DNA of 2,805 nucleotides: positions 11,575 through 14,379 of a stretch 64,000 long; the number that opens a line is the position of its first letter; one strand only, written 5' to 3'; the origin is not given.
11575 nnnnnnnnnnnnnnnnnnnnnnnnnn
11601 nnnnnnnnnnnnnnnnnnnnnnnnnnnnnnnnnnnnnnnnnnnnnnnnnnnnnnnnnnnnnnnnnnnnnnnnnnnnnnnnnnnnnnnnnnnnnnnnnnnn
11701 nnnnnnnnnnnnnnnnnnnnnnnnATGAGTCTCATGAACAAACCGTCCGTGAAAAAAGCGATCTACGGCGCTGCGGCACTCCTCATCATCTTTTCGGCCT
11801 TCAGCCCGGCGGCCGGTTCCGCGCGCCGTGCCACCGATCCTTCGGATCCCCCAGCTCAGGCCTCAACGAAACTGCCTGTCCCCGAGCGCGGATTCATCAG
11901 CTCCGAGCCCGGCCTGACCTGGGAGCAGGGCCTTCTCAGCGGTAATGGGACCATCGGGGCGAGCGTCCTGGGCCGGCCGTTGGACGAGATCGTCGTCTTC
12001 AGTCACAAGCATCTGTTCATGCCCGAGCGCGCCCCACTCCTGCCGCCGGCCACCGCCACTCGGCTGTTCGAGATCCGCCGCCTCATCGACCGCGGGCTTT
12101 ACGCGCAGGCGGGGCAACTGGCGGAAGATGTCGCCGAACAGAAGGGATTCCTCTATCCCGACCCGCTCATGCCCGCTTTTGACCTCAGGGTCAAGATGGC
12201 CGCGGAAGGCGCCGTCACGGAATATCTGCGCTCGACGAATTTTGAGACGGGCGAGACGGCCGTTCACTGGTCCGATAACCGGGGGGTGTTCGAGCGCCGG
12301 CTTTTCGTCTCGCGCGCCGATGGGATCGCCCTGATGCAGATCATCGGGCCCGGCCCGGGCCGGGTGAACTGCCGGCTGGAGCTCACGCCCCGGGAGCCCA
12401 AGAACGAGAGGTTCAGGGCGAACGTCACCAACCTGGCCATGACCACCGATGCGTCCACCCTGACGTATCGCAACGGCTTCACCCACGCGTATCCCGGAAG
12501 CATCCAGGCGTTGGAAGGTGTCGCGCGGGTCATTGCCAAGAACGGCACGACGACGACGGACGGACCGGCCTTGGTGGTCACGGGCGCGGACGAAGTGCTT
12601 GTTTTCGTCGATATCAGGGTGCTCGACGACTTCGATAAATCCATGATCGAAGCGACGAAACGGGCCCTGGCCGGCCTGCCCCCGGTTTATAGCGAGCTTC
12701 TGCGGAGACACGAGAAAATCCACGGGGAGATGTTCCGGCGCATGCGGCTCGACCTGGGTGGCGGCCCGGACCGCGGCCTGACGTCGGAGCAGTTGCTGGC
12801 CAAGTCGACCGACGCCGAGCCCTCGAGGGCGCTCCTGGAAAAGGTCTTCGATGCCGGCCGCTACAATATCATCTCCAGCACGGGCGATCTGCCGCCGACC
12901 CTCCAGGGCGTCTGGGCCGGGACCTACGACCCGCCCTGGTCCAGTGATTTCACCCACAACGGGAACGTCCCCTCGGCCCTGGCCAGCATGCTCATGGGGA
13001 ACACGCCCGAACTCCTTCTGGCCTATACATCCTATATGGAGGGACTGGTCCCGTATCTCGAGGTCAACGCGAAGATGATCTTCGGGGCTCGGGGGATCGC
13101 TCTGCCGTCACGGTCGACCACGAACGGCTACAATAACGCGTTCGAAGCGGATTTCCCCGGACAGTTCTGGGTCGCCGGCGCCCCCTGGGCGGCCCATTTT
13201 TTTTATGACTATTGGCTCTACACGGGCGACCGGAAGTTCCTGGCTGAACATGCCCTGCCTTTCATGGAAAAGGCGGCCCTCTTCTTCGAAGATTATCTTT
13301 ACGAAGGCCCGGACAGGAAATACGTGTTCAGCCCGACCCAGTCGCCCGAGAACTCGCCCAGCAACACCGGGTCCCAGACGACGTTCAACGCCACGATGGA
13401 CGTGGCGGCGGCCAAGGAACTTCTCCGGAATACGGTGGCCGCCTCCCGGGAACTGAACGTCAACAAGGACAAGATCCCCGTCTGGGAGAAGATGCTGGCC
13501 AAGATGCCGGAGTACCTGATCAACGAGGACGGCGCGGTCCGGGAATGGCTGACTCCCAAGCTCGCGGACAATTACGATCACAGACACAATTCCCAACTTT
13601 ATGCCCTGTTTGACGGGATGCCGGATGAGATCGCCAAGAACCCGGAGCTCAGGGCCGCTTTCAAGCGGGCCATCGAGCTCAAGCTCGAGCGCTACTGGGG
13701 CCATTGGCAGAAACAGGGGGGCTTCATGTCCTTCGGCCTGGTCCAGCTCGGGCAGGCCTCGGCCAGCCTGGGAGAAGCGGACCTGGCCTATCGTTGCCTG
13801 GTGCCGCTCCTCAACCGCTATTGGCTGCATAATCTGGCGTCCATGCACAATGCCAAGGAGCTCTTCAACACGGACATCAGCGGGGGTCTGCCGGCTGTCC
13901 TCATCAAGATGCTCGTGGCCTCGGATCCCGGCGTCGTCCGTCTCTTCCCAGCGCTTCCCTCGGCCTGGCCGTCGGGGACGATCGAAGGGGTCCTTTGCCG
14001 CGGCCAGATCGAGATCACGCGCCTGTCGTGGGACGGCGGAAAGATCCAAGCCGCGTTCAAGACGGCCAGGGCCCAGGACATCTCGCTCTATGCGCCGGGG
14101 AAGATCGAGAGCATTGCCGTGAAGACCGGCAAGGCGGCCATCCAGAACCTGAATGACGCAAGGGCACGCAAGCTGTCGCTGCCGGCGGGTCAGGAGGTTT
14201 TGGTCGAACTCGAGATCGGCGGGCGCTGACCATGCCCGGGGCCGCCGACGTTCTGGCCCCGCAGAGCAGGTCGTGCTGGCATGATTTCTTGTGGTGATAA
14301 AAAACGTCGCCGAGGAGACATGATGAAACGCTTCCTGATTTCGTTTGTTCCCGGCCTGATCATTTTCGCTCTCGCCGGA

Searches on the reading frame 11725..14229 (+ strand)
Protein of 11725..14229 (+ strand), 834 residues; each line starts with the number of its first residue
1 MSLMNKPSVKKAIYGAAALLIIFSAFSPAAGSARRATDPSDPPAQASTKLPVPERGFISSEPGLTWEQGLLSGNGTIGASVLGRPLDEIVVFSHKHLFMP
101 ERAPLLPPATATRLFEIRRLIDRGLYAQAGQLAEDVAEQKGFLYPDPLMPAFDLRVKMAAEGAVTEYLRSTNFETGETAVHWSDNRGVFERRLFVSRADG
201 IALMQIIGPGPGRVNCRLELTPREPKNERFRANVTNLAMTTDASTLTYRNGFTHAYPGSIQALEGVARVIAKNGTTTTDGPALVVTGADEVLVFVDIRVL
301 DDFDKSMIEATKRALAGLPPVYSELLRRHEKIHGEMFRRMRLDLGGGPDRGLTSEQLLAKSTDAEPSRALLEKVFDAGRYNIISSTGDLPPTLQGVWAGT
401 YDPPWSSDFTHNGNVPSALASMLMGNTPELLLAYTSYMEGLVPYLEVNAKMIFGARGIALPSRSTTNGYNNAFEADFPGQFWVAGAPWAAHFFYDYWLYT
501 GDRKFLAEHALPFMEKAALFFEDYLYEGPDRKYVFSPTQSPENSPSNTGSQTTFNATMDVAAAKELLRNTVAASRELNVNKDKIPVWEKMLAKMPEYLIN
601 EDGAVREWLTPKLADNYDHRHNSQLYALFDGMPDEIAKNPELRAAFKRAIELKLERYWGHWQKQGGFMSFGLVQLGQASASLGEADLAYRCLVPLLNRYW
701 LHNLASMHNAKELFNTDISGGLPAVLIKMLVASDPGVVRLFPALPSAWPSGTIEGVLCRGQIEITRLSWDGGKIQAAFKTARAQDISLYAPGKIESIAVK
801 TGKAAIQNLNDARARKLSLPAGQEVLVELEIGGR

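Call 6: search_protein_families(library=pfam, proteins=[window:11725-14229:+], max_evalue=0.01)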
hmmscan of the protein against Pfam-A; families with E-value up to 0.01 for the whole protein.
window:11725-14229:+ (834 aa): 3 families
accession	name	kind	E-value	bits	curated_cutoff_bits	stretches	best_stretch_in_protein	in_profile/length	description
PF22124.2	Glyco_hydro_95_cat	-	3.8e-72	243.9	27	1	322-730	2-408/408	Glycosyl hydrolase family 95 catalytic domain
PF14498.12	Glyco_hyd_65N_2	-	7.7e-32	111.6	27.7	1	60-297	4-227/234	Glycosyl hydrolase family 65, N-terminal domain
PF21307.2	Glyco_hydro_95_C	-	3.2e-09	37.6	27.6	1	733-806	2-72/94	Glycoside hydrolase family 95, C-terminal domain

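Call 7: search_protein_families(library=ncbifam, proteins=[window:11725-14229:+], max_evalue=0.01)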
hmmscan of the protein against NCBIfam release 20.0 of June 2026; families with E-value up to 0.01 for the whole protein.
window:11725-14229:+ (834 aa): 1 family
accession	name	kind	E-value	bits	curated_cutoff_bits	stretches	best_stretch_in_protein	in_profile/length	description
NF053734.1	KJHdlse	equivalog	0.00068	18.1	800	1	451-610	369-520/668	kojibiose hydrolase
